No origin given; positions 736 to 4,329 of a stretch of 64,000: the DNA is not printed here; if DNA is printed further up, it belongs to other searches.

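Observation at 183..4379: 1097-aa orphan protein precisely bracketed by tRNA-Pro(CGG) and tRNA-Leu(CAG), with a 630-bp gene-free spacer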

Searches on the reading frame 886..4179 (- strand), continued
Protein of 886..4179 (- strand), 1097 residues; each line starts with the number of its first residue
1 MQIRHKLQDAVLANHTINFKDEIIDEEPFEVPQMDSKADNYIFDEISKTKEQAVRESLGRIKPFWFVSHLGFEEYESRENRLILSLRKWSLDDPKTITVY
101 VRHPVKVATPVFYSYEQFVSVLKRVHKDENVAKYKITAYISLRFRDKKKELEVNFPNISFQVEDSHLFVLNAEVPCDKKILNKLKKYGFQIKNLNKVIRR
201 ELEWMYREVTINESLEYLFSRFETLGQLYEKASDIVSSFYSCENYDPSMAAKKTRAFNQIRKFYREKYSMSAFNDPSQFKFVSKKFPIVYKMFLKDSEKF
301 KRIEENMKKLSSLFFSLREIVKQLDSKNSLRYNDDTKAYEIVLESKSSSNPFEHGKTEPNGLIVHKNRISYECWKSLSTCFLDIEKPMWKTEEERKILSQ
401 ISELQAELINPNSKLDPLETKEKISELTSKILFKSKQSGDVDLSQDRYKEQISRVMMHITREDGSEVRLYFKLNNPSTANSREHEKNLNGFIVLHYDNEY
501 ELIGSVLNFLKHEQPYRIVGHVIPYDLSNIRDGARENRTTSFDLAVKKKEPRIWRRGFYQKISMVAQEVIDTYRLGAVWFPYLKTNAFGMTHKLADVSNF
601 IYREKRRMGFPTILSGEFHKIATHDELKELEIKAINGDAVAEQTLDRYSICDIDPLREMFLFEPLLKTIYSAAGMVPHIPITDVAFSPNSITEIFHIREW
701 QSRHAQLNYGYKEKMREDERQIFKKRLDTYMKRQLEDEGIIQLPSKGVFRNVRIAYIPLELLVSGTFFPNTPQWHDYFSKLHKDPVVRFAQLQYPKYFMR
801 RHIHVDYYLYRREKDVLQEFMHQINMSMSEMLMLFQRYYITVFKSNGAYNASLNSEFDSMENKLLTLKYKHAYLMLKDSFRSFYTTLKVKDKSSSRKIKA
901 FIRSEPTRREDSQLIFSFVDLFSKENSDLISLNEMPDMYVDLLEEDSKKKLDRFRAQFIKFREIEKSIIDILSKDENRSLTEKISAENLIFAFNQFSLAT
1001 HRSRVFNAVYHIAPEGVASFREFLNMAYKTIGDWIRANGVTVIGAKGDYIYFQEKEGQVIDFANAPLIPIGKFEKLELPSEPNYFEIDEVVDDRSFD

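Call 31: predict_structure(alignment_id=A1)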
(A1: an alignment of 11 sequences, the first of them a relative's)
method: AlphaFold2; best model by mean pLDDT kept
length: 1097 residues; sequences in the alignment: 11
mean_pLDDT: 68.7   pTM: 0.47
mean pLDDT of the five models: 68.7, 67.2, 66.7, 61.6, 58.6
residues with pLDDT >= 90: 21; 70-90: 653; 50-70: 205; < 50: 218
segments of 3 or more residues with pLDDT < 50: 1-52, 480-485, 522-591, 665-715, 769-771, 854-856, 905-917, 1080-1097
pLDDT, mean of each block of 10 residues (from residue 1): 32 29 26 29 35 58 76 62 78 77 79 85 87 87 85 88 78 82 84 65 68 82 82 84 67 81 80 73 85 85 86 85 83 71 72 64 71 70 76 77 83 81 86 75 79 83 83 69 53 80 74 67 36 31 27 36 39 36 39 59 61 69 72 83 79 72 51 32 29 32 29 47 64 82 81 85 61 60 64 62 72 78 80 87 71 51 77 84 76 76 51 46 79 87 86 90 90 84 84 88 74 78 84 86 85 80 83 72 35 35
secondary structure, 60 per line:
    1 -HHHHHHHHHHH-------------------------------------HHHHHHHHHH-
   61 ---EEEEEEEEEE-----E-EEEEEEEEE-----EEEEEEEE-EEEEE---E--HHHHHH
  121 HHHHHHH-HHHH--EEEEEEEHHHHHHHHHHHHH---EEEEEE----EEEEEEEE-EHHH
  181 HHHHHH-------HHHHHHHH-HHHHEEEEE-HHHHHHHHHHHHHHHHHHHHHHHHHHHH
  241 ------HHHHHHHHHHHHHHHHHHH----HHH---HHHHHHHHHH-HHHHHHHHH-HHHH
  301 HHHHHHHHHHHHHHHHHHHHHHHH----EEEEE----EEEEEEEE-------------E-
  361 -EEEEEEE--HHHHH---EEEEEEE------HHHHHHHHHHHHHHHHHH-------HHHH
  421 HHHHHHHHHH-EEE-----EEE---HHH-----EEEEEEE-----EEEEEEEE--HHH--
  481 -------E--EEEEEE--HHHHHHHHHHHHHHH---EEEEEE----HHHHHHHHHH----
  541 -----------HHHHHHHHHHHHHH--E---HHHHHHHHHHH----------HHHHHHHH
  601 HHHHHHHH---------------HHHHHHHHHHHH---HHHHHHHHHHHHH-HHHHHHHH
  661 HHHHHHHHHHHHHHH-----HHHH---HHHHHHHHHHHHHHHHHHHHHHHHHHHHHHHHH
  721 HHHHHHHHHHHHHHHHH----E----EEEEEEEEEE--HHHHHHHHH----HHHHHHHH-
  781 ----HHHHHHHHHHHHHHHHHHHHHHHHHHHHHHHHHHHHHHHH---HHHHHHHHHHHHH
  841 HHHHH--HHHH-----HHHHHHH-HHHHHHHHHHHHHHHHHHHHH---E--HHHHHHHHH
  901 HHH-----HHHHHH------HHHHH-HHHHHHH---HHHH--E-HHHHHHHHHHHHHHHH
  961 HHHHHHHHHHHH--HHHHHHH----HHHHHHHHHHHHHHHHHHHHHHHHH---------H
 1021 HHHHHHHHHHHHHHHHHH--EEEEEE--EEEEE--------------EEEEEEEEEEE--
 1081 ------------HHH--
elements in order (helices of 4 or more, strands of 3 or more residues): H2-12 H50-59 E64-73 E81-89 E95-102 E104-108 H115-127 H129-132 E135-141 H142-154 E158-163 E168-175 H178-186 H194-201 H203-206 E207-211 H213-240 H247-265 H276-285 H287-295 H297-324 E329-333 E338-345 E362-368 H371-375 E379-385 H392-409 H417-430 E432-434 E440-442 E454-460 E466-473 E491-496 H499-513 E517-522 H527-536 H552-565 H572-582 H593-608 H624-635 H639-651 H653-675 H681-684 H688-737 E747-756 H759-767 H772-779 H785-824 H828-845 H848-851 H857-863 H865-885 H892-903 H909-914 H921-925 H927-933 H937-940 H945-972 H975-981 H986-1010 H1020-1038 E1041-1046 E1049-1053 E1068-1078

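Call 33: search_protein_families(library=pfam, proteins=[P0012, P0013, P0018, P0024, P0030, P0038, P0071, P0074, P0088], max_evalue=0.01)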
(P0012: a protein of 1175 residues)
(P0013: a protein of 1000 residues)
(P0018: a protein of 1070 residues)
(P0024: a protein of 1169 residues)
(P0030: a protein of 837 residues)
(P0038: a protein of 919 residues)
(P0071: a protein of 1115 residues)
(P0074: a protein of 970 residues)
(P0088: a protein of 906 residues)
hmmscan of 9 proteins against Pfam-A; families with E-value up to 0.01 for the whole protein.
P0012 (1175 aa): 0 families

P0013 (1000 aa): 0 families

P0018 (1070 aa): 0 families

P0024 (1169 aa): 0 families

P0030 (837 aa): 1 family
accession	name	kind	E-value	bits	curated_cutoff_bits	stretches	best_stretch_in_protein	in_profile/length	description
PF03104.25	DNA_pol_B_exo1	-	5.2e-08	33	23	1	164-359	14-206/242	DNA polymerase family B, exonuclease domain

P0038 (919 aa): 0 families

P0071 (1115 aa): 0 families

P0074 (970 aa): 1 family
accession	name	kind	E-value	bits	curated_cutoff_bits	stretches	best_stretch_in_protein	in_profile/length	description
PF03104.25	DNA_pol_B_exo1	-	8.6e-06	25.8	23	1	313-425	123-242/242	DNA polymerase family B, exonuclease domain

P0088 (906 aa): 1 family
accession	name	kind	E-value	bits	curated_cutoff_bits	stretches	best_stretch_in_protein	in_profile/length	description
PF03104.25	DNA_pol_B_exo1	-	0.0053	16.6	23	0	267-371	125-240/242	DNA polymerase family B, exonuclease domain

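Call 34: fold_search(model_id=the predicted structure, library=pdb)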
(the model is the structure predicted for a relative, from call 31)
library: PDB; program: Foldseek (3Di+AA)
matches with E <= 10: 372; with E <= 0.001: 54
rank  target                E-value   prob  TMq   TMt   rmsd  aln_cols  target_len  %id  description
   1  9l8u_A                7.2e-07  1.00  0.21  0.23  23.0      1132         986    9  Cryo-EM structure of ASFV DNA polymerase in a DNA replication state (released 2025-12-31)
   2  8ywg                  9.0e-06  1.00  0.24  0.27  22.8      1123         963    9  The structure of ASFV DNA polymerase in apo state (released 2025-02-05)
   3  9l8t                  9.4e-06  1.00  0.23  0.25  22.8      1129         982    8  The apo structure (State 1) of African Swine Fever Virus DNA polymerase (released 2025-12-31)
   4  8ywi_A                1.2e-05  1.00  0.25  0.27  21.5      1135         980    8  The structure of ASFV DNA polymerase in replicating state (released 2025-02-05)
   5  4fvm                  4.6e-05  1.00  0.24  0.31  19.8       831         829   10  Crystal structure of yeast DNA polymerase alpha (released 2013-02-27)
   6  8foe_1                5.5e-05  1.00  0.24  0.32  18.5       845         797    9  Cryo-EM structure of S. cerevisiae DNA polymerase alpha-primase complex bound to a template DNA (released 2023-05-31)
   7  8b77_A                5.5e-05  1.00  0.19  0.19  28.6      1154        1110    8  The crystal structure of N828V variant of DNA Pol Epsilon containing dATP in the polymerase active site (released 2023-10-25)
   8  8ywm_A                6.0e-05  1.00  0.25  0.28  22.2      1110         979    8  The structure of ASFV DNA polymerase in editing state (released 2025-02-05)
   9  6fwk_B                6.6e-05  1.00  0.20  0.20  27.9      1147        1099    9  The crystal structure of Pol2CORE-M644G in complex with DNA and an incoming nucleotide (released 2019-01-30)
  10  2dtu_A                9.5e-05  1.00  0.15  0.17  27.8       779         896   11  Crystal structure of the beta hairpin loop deletion variant of RB69 gp43 in complex with DNA containing an abasic site (released 2006-12-05)
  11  8foh_1                9.9e-05  1.00  0.25  0.30  13.1       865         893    9  Cryo-EM structure of S. cerevisiae DNA polymerase alpha-primase complex in the RNA synthesis state (released 2023-05-31)
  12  3suo_A                1.1e-04  1.00  0.15  0.18  29.1       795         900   10  RB69 DNA Polymerase (Y567A) Ternary Complex with dTTP Opposite 2AP (GC rich sequence) (released 2011-11-09)
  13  4fyd_A                1.4e-04  1.00  0.24  0.30  16.6       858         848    9  Crystal structure of yeast DNA polymerase alpha bound to DNA/RNA and dGTP (released 2013-02-27)
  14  4ptf_A                1.7e-04  1.00  0.20  0.19  28.2      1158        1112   10  Ternary crystal structure of yeast DNA polymerase epsilon with template G (released 2014-04-30)
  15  8fok_1                1.8e-04  1.00  0.25  0.26  17.4       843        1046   10  Cryo-EM structure of S. cerevisiae DNA polymerase alpha-primase complex in the DNA elongation state (released 2023-05-31)
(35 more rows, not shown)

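Call 36: search_solved_structures(query=A2, max_evalue=10, show_alignments=3)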
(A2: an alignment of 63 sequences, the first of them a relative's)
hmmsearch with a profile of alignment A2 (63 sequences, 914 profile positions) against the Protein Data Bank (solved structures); distinct sequences matched with E-value up to 10: 48.
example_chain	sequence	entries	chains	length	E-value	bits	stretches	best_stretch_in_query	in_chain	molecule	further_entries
5h12_A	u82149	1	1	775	2.1e-09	39.3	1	335-535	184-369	Deep Vent DNA Polymerase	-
2jgu_A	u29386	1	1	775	1.2e-08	36.7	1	334-541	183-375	DNA POLYMERASE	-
3a2f_A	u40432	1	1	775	1.6e-07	33.1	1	335-541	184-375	DNA polymerase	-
4ahc_A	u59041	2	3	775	2.5e-07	32.4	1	335-541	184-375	DNA POLYMERASE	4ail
9mye_A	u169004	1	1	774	4.5e-06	28.3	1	336-534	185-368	DNA polymerase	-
1tgo_A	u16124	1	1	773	5.3e-06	28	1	336-516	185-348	PROTEIN (THERMOSTABLE B DNA POLYMERASE)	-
4k8z_A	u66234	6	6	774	7.4e-06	27.5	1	336-537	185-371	DNA polymerase | DNA polymerase,DNA polymerase,DNA polymerase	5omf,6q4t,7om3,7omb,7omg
7b06_A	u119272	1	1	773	7.5e-06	27.5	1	336-516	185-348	DNA polymerase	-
7b07_A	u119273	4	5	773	7.7e-06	27.5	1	336-516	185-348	DNA polymerase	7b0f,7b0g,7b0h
9gp8_A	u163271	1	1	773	8e-06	27.4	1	336-516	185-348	DNA polymerase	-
1wns_A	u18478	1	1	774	8.1e-06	27.4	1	336-537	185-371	DNA POLYMERASE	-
1wn7_A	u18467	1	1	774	8.1e-06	27.4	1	336-537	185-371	Family B DNA Polymerase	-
7b08_A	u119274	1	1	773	8.7e-06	27.3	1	336-516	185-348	DNA polymerase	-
9oax_A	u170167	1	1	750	1.1e-05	27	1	336-537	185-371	5-270, TNA polymerase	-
9oay_A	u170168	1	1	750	1.1e-05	27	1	336-537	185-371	8-64, TNA polymerase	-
7kc0_A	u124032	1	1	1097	0.0011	20.4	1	297-484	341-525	DNA polymerase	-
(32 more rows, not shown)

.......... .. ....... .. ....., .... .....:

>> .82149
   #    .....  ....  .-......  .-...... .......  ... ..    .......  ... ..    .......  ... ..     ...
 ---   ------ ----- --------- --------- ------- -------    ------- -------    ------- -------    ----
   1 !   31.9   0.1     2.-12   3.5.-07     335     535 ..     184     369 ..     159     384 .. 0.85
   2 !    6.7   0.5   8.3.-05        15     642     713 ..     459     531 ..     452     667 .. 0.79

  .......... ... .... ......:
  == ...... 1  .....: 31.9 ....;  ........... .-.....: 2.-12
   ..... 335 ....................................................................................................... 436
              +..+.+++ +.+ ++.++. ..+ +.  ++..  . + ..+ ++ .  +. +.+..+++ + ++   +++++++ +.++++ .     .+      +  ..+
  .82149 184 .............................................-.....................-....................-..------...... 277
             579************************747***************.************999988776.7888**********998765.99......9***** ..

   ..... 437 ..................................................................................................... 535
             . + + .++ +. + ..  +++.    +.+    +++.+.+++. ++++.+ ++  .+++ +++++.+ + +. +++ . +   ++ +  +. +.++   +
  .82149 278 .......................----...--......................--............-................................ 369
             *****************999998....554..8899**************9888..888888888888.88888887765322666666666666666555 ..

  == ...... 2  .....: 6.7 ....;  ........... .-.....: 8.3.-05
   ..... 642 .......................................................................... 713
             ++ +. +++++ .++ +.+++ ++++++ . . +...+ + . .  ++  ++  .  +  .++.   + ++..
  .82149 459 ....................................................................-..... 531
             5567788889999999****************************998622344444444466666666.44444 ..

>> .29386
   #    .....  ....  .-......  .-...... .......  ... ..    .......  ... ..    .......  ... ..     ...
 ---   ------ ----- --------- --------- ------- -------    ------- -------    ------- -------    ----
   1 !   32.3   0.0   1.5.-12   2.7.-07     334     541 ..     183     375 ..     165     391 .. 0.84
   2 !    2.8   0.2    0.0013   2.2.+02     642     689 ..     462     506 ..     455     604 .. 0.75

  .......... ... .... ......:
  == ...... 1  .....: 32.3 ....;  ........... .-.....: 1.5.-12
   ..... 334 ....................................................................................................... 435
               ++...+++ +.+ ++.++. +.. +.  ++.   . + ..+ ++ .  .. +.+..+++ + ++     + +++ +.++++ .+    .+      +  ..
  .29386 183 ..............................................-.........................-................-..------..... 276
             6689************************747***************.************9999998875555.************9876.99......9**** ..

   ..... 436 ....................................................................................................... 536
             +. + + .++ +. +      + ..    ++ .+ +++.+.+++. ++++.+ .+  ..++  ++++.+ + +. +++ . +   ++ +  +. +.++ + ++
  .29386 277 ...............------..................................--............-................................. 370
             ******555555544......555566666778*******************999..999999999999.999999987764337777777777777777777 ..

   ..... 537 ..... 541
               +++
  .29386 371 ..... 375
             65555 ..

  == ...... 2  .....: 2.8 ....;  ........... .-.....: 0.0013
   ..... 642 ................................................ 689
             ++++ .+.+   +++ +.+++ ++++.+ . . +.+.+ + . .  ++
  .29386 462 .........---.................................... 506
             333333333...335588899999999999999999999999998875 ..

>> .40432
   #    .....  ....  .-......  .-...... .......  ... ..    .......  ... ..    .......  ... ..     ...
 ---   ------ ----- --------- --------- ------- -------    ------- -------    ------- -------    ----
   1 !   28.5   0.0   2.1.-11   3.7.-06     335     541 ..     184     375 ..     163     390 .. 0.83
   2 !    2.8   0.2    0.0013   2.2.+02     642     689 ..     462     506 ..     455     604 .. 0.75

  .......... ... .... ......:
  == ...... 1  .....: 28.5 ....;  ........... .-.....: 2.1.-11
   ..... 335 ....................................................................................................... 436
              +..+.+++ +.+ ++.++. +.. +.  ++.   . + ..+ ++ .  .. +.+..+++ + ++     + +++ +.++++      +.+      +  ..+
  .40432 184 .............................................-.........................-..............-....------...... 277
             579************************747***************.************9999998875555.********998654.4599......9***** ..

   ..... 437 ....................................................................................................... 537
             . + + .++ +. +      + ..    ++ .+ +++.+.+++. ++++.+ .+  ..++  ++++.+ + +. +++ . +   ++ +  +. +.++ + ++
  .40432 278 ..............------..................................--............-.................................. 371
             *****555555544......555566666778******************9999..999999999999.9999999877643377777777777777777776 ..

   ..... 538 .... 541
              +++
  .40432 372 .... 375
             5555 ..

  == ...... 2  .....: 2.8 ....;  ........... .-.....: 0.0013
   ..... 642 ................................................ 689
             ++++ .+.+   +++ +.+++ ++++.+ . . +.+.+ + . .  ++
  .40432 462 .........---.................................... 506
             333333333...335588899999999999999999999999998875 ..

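Call 44: find_encoding_contigs(protein=P0001, flank=10000, max_places=3)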
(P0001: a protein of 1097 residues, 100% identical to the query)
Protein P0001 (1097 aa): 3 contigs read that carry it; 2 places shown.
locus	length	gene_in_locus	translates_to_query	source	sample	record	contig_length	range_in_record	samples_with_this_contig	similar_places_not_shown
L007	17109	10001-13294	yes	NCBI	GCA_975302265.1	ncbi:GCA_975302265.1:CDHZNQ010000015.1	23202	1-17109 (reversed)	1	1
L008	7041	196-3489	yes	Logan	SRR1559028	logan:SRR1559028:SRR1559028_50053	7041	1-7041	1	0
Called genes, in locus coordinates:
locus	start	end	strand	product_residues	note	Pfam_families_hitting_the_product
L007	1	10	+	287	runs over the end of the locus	-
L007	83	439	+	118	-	-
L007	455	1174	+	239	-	PF01351:RNase_HII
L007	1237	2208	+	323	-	PF00005:ABC_tran, PF13304:AAA_21 (weak), PF13732:DrrA1-3_C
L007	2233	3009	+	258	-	PF01061:ABC2_membrane, PF12698:ABC2_membrane_3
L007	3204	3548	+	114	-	-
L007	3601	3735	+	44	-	-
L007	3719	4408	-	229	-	PF01209:Ubie_methyltran, PF03848:TehB, PF13489:Methyltransf_23, PF02353:CMAS, PF13847:Methyltransf_31, PF08241:Methyltransf_11, PF08242:Methyltransf_12, PF13649:Methyltransf_25, +1 more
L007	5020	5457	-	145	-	PF00583:Acetyltransf_1, PF13673:Acetyltransf_10, PF08445:FR47, PF13508:Acetyltransf_7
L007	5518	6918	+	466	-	PF04055:Radical_SAM, PF16199:Radical_SAM_C, PF00583:Acetyltransf_1 (weak)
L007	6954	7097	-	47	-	PF07754:Ribosomal_aS21 (weak)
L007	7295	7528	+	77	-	PF00736:EF1_GNE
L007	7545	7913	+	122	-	-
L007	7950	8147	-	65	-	PF00125:Histone, PF00808:CBFD_NFYB_HMF, PF02969:TAF (weak)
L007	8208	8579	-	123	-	-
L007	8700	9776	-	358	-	PF25237:MSL2_3 (weak), PF21088:MS_channel_1st, PF00924:MS_channel_2nd, PF21082:MS_channel_3rd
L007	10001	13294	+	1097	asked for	-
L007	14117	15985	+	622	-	PF03485:Arg_tRNA_synt_N, PF00750:tRNA-synt_1d, PF05746:DALR_1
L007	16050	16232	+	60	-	-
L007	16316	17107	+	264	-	?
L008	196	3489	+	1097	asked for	-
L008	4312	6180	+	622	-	PF03485:Arg_tRNA_synt_N, PF00750:tRNA-synt_1d, PF05746:DALR_1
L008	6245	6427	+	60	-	-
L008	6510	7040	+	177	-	?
